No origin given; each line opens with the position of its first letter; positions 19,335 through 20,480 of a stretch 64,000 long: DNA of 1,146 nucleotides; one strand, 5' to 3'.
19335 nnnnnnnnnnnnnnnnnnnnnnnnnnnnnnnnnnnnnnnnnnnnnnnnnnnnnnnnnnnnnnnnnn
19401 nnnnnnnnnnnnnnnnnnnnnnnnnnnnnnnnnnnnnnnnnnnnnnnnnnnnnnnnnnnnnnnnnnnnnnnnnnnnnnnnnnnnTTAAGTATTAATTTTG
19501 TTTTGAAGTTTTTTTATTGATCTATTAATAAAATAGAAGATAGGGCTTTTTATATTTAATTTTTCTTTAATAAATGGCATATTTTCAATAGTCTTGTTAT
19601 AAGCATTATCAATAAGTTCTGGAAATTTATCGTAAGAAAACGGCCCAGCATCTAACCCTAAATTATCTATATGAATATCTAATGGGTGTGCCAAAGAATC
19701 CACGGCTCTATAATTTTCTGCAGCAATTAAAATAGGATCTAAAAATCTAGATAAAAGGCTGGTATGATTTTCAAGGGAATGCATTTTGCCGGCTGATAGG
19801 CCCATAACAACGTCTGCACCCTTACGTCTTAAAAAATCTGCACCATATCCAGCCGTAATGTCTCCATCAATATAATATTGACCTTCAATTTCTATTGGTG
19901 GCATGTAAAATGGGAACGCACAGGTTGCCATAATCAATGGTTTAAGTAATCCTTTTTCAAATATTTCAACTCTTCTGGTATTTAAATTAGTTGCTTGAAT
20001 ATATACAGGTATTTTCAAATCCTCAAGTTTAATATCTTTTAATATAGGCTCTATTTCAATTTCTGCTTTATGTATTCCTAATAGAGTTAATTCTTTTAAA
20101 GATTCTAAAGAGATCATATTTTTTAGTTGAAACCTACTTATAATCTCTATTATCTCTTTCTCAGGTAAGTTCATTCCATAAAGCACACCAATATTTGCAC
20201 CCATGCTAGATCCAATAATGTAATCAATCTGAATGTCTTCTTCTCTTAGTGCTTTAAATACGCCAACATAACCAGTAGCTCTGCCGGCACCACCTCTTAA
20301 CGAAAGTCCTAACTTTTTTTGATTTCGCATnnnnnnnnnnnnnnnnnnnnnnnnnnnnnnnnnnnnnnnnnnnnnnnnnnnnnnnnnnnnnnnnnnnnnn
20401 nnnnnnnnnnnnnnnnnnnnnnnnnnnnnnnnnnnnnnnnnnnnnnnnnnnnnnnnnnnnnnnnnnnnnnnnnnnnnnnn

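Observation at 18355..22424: Accessory block between the fusA terminator and tRNA-Leu: DUF2207-like membrane protein, patatin-like phospholipase and a small unknown ORF in one minus-strand operon, plus two small plus-strand unknowns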

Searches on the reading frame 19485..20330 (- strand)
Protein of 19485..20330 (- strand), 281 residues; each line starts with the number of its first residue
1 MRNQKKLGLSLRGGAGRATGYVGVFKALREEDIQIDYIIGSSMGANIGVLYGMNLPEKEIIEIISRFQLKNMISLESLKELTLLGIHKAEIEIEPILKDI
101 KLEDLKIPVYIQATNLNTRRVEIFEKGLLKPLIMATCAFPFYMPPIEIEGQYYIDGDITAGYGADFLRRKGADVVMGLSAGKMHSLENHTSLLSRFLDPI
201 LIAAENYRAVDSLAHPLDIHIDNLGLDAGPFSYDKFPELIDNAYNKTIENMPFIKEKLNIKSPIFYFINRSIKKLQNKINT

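Call 4: search_protein_families(library=pfam, proteins=[window:19485-20330:-], max_evalue=1)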
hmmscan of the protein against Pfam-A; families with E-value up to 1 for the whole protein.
window:19485-20330:- (281 aa): 1 family
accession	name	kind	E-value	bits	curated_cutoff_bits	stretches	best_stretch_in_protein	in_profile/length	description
PF01734.28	Patatin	-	3e-22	80.2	27.7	1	9-160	1-183/191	Patatin-like phospholipase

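Call 5: search_protein_families(library=ncbifam, proteins=[window:19485-20330:-], max_evalue=1)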
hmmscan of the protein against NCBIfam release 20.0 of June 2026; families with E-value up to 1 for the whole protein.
window:19485-20330:- (281 aa): 3 families
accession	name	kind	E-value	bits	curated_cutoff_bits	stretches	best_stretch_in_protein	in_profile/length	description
NF007623.0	PRK10279.1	equivalog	7.9e-20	71.2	272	1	4-186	3-186/301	patatin-like phospholipase RssA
NF043045.1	T4SS_VpdC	equivalog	3.1e-06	25.5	1000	1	12-76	311-375/880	Dot/Icm T4SS effector VpdC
NF041079.1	CBASS_lipase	equivalog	4.2e-05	22.9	200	1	35-160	35-177/317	CBASS cGAMP-activated phospholipase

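Call 6: search_protein_families(library=padloc, proteins=[window:19485-20330:-], max_evalue=1)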
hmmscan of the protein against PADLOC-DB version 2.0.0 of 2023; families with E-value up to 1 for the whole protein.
window:19485-20330:- (281 aa): 2 families
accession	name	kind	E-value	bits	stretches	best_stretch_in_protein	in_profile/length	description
PDLC00758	Effector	-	6.3e-08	30.3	1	34-160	40-185/331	Phospholipase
PDLC00757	Effector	-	1.1e-05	22.9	1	35-160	44-190/331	Phospholipase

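Call 10: find_encoding_contigs(protein=window:19485-20330:-, flank=10000, max_places=6)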
Protein window:19485-20330:- (281 aa): no gene with exactly this product is on record in the collection.

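Call 11: find_homologous_proteins(query=window:19485-20330:-)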
Query window:19485-20330:- (281 aa): 71 proteins with E <= 0.001 among 2806 candidates.
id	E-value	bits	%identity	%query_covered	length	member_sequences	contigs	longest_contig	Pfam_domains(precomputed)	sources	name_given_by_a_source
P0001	5.7e-177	605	98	100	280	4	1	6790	PF01734.28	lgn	-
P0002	3.7e-139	481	78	99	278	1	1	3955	PF01734.28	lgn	-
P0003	1.5e-76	276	50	96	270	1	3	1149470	PF01734.28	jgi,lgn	jgi:NTE family protein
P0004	2.2e-74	269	50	95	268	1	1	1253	PF01734.28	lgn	-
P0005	3.3e-70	255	48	91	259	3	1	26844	PF01734.28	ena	-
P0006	1.7e-57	213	45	90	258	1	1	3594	PF01734.28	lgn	-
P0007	3.4e-56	209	41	91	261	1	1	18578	PF01734.28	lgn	-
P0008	3.8e-42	163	37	88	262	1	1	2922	PF01734.28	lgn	-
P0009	1.5e-18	86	30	64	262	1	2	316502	PF01734.28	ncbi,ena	-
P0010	3.5e-18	84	30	91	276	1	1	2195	PF01734.28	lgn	-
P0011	5.4e-18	84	33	55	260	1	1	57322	PF01734.28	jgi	jgi:NTE family protein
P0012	9.4e-18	83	31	68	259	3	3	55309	PF01734.28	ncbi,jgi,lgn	ncbi:MAG: NTE family protein [Flavobacteriales bacterium]|jgi:NTE family protein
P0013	3.3e-17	81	28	64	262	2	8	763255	PF01734.28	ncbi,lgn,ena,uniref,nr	ncbi:MAG TPA: esterase [Bacillus bacterium]|uniref:Esterase n=1 Tax=Siminovitchia fordii TaxID=25475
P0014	1.7e-15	76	31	86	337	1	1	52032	PF01734.28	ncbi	ncbi:MAG: patatin-like phospholipase family protein [Nanobdellota archaeon]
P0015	1.7e-15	75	29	62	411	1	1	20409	PF01734.28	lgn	-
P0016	1.9e-15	75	36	56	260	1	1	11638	PF01734.28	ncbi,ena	-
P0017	1.5e-14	72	27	91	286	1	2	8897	PF01734.28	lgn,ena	-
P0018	5.2e-14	71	28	62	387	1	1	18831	PF01734.28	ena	-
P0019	8.5e-14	70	28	62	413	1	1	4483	PF01734.28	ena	-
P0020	1.0e-13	70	28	62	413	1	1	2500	PF01734.28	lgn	-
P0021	1.2e-13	69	28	62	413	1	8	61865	PF01734.28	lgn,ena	-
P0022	1.2e-13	69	28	62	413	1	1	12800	PF01734.28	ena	-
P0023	1.2e-13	69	28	62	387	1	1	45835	PF01734.28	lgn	-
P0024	1.2e-13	69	28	62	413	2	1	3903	PF01734.28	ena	-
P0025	1.2e-13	69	28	62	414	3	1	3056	PF01734.28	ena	-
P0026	1.2e-13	69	28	62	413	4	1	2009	PF01734.28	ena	-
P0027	1.3e-13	69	28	62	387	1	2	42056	PF01734.28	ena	-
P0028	1.3e-13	69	28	62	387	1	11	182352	PF01734.28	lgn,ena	-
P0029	1.4e-13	69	28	62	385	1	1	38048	PF01734.28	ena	-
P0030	1.4e-13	69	28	62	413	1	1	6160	PF01734.28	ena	-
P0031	1.6e-13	69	28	62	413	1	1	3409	PF01734.28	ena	-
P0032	1.7e-13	69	28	62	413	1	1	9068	PF01734.28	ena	-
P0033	1.8e-13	69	28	62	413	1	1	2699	PF01734.28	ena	-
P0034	1.8e-13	69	28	62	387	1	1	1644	PF01734.28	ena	-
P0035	2.1e-13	69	28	61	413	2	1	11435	PF01734.28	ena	-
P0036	2.1e-13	69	28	62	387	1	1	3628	PF01734.28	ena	-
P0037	2.3e-13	68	28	62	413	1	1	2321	PF01734.28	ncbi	-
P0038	2.7e-13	68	28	62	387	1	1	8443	PF01734.28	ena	-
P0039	2.7e-13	68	28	62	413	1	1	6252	PF01734.28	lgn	-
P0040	2.8e-13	68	28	62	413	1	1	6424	PF01734.28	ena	-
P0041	3.0e-13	68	28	62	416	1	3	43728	PF01734.28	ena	-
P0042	3.1e-13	68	28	62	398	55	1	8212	PF01734.28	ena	-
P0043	3.2e-13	68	27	62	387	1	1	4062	PF01734.28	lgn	-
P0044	3.2e-13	68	28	62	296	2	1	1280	PF01734.28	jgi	-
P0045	3.2e-13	68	28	62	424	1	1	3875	PF01734.28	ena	-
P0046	3.7e-13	68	28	62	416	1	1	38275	PF01734.28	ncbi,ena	-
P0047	3.7e-13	68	28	62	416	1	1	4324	PF01734.28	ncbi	-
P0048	3.9e-13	68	28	62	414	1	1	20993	PF01734.28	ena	-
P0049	4.1e-13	68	28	62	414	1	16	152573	PF01734.28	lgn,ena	-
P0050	4.3e-13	68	28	62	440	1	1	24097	PF01734.28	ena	-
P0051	4.9e-13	67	28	62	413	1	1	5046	PF01734.28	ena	-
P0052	4.9e-13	67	28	62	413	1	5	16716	PF01734.28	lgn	-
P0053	5.0e-13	67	28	62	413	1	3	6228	PF01734.28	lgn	-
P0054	5.0e-13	67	27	62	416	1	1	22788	PF01734.28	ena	-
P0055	5.2e-13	67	28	62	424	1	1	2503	PF01734.28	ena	-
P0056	5.3e-13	67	28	61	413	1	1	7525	PF01734.28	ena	-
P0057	5.9e-13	67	28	62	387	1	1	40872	PF01734.28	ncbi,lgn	-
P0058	8.2e-13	67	27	62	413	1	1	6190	PF01734.28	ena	-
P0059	1.0e-12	66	27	62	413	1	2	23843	PF01734.28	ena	-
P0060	1.1e-12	66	28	62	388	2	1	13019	PF01734.28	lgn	-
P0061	1.3e-12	66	27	62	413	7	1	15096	PF01734.28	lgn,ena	-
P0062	1.3e-12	66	27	62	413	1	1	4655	PF01734.28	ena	-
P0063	1.4e-12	66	27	62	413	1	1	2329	PF01734.28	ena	-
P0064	1.6e-12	66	27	62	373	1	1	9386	PF01734.28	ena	-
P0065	1.8e-12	66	27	62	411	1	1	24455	PF01734.28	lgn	-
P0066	2.3e-12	65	27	62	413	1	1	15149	PF01734.28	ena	-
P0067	2.4e-12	65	27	62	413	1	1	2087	PF01734.28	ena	-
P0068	3.6e-12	65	27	61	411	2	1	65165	PF01734.28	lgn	-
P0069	3.7e-12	65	27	62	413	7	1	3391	PF01734.28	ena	-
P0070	5.4e-12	64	27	62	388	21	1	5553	PF01734.28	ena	-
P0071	1.4e-11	63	31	59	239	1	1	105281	PF01734.28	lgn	-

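Call 12: find_encoding_contigs(protein=P0003, flank=10000, max_places=3)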
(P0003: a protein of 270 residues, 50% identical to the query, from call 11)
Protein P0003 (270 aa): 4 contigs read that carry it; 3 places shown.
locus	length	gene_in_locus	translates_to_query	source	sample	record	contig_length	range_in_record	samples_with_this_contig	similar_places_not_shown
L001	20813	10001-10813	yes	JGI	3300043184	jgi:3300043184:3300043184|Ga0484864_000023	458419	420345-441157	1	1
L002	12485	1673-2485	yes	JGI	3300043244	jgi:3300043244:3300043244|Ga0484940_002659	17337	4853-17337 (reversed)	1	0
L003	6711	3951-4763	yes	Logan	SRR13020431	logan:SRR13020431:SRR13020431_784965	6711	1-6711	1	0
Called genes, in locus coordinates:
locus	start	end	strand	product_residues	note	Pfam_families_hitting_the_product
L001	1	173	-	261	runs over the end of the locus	-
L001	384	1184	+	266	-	-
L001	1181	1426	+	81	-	-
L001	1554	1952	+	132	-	-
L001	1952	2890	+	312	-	PF13730:HTH_36 (weak)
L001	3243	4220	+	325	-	PF13814:Replic_Relax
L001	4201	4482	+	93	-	-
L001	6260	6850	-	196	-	PF11611:DUF4352 (weak)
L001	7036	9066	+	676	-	PF09972:DUF2207, PF20990:DUF2207_C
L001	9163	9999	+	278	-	PF00561:Abhydrolase_1, PF12697:Abhydrolase_6 (weak)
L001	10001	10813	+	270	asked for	PF01734:Patatin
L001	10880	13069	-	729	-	PF00009:GTP_EFTU, PF03144:GTP_EFTU_D2, PF22042:EF-G_D2, PF14492:EFG_III, PF03764:EFG_IV, PF00679:EFG_C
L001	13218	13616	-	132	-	PF13473:Cupredoxin_1 (weak)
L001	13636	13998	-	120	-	PF13560:HTH_31, PF12844:HTH_19 (weak), PF01381:HTH_3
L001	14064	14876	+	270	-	PF01509:TruB_N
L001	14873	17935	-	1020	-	-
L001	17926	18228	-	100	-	-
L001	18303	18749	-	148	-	-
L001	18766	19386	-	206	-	PF01351:RNase_HII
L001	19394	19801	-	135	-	PF11969:DcpS_C, PF01230:HIT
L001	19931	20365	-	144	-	PF01245:Ribosomal_L19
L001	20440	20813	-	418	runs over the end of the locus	-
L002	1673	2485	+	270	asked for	PF01734:Patatin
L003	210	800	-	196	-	PF11611:DUF4352 (weak)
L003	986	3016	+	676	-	PF09972:DUF2207, PF20990:DUF2207_C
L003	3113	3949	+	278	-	PF00561:Abhydrolase_1, PF12697:Abhydrolase_6 (weak)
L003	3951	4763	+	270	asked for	PF01734:Patatin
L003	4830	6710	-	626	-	?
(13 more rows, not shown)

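Call 13: find_encoding_contigs(protein=P0005, flank=10000, max_places=2)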
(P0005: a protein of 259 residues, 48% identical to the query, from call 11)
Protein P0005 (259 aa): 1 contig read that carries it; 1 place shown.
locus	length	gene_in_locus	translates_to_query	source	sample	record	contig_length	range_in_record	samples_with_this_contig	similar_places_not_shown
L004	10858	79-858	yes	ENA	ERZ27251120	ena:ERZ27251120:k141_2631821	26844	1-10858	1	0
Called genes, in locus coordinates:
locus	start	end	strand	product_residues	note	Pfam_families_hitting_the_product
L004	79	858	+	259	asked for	PF01734:Patatin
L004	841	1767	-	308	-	PF18075:FtsX_ECD, PF02687:FtsX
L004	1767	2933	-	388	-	PF01637:ATPase_2 (weak), PF02463:SMC_N (weak), PF00005:ABC_tran, PF13304:AAA_21 (faint)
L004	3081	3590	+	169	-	-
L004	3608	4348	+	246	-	PF13521:AAA_28 (weak)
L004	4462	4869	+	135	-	-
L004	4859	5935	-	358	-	PF03462:PCRF, PF00472:RF-1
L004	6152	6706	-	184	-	-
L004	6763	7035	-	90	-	PF01649:Ribosomal_S20p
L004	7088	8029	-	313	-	PF00561:Abhydrolase_1, PF12146:Hydrolase_4 (faint), PF12697:Abhydrolase_6 (weak)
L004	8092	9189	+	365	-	PF01594:AI-2E_transport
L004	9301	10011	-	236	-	PF13469:Sulfotransfer_3 (faint)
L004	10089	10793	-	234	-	-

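Call 14: find_encoding_contigs(protein=P0007, flank=10000, max_places=2)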
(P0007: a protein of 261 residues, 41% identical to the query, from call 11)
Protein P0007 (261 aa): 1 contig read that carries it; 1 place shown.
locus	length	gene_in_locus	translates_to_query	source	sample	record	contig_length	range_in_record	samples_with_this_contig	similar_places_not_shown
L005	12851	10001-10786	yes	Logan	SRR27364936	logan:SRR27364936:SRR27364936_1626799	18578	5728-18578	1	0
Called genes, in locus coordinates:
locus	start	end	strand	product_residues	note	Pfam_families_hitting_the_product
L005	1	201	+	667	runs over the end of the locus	PF00989:PAS (faint), PF08448:PAS_4 (weak), PF13188:PAS_8 (weak), PF13426:PAS_9, PF08448:PAS_4 (weak), PF13426:PAS_9 (weak), PF00512:HisKA, PF02518:HATPase_c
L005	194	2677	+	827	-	PF03924:CHASE, PF08448:PAS_4 (weak), PF00989:PAS, PF08447:PAS_3, PF08448:PAS_4, PF13426:PAS_9, PF00512:HisKA, PF02518:HATPase_c, +2 more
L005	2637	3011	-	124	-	PF00072:Response_reg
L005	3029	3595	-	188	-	-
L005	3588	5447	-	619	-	PF01841:Transglut_core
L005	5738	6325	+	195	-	-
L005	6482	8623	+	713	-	PF00580:UvrD-helicase, PF01443:Viral_helicase1 (faint), PF13245:AAA_19, PF13604:AAA_30 (faint), PF13361:UvrD_C, PF13538:UvrD_C_2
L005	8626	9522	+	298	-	PF01904:DUF72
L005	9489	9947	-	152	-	-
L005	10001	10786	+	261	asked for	PF01734:Patatin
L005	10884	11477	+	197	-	-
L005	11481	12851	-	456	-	?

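Call 15: find_encoding_contigs(protein=P0001, flank=10000, max_places=3)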
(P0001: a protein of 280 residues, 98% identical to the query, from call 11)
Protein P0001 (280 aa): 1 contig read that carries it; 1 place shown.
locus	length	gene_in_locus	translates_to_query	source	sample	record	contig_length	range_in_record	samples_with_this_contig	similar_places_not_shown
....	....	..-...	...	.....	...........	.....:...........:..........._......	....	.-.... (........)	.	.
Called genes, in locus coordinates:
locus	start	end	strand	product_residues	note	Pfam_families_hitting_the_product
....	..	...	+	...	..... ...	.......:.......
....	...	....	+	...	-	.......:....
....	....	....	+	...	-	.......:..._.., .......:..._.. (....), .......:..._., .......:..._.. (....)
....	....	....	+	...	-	-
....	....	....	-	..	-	-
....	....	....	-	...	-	-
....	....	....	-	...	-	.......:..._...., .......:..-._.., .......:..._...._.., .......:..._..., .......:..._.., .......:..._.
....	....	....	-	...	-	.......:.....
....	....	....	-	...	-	-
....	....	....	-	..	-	?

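Call 16: find_encoding_contigs(protein=P0002, flank=10000, max_places=3)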
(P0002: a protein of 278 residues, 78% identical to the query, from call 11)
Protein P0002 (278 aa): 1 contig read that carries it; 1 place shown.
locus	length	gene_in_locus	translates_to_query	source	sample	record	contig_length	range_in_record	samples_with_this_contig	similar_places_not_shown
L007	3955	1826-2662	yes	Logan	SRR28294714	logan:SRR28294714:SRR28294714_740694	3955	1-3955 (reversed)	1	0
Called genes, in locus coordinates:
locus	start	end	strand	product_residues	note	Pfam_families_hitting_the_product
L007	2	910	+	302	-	?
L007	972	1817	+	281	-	PF00561:Abhydrolase_1, PF12697:Abhydrolase_6 (weak), PF03096:Ndr (weak)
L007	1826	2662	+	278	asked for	PF01734:Patatin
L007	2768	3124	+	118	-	-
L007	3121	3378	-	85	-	-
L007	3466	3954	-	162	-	?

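Call 21: find_related_loci(query=A1, collection=genome_contigs, flank=10000)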
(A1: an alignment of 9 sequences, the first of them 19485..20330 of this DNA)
Query A1 (281 aa) in genome_contigs; peptide patterns used: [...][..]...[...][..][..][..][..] (x = any residue, [..] = any of these).
20 stretches matched a pattern; 1 encode a relative of the query (tblastn E <= 1e-3); 1 distinct loci.
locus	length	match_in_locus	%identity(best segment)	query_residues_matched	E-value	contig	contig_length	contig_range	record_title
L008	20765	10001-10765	43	2-255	5e-56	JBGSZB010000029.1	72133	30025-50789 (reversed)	MAG: Candidatus Dojkabacteria bacterium isolate JTS-AC489 k141_4207069, whole genome shotgun sequence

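Call 25: find_related_loci(query=A1, collection=metagenome_contigs, flank=10000)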
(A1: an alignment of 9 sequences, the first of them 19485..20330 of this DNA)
Query A1 (281 aa) in metagenome_contigs; peptide patterns used: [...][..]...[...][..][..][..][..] (x = any residue, [..] = any of these).
35 stretches matched a pattern; 3 encode a relative of the query (tblastn E <= 1e-3); 3 distinct loci.
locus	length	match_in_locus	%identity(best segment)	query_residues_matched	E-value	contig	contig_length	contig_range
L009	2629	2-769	48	4-260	2e-78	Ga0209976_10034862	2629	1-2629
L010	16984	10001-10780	36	2-258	1e-50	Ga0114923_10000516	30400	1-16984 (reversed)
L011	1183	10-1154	42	2-259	8e-35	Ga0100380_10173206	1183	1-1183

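Call 55: search_protein_families(library=phrogs, proteins=[window:19485-20330:-], max_evalue=0.1)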
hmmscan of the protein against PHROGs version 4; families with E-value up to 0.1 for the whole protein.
window:19485-20330:- (281 aa): 0 families

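Call 56: find_related_loci(query=A1, collection=viral_contigs, flank=5000)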
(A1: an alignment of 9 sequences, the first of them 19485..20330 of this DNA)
Query A1 (281 aa) in viral_contigs; peptide patterns used: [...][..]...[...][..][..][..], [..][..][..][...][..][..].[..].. (x = any residue, [..] = any of these).
36 stretches matched a pattern, but none encodes a relative of the query by tblastn (E <= 1e-3).
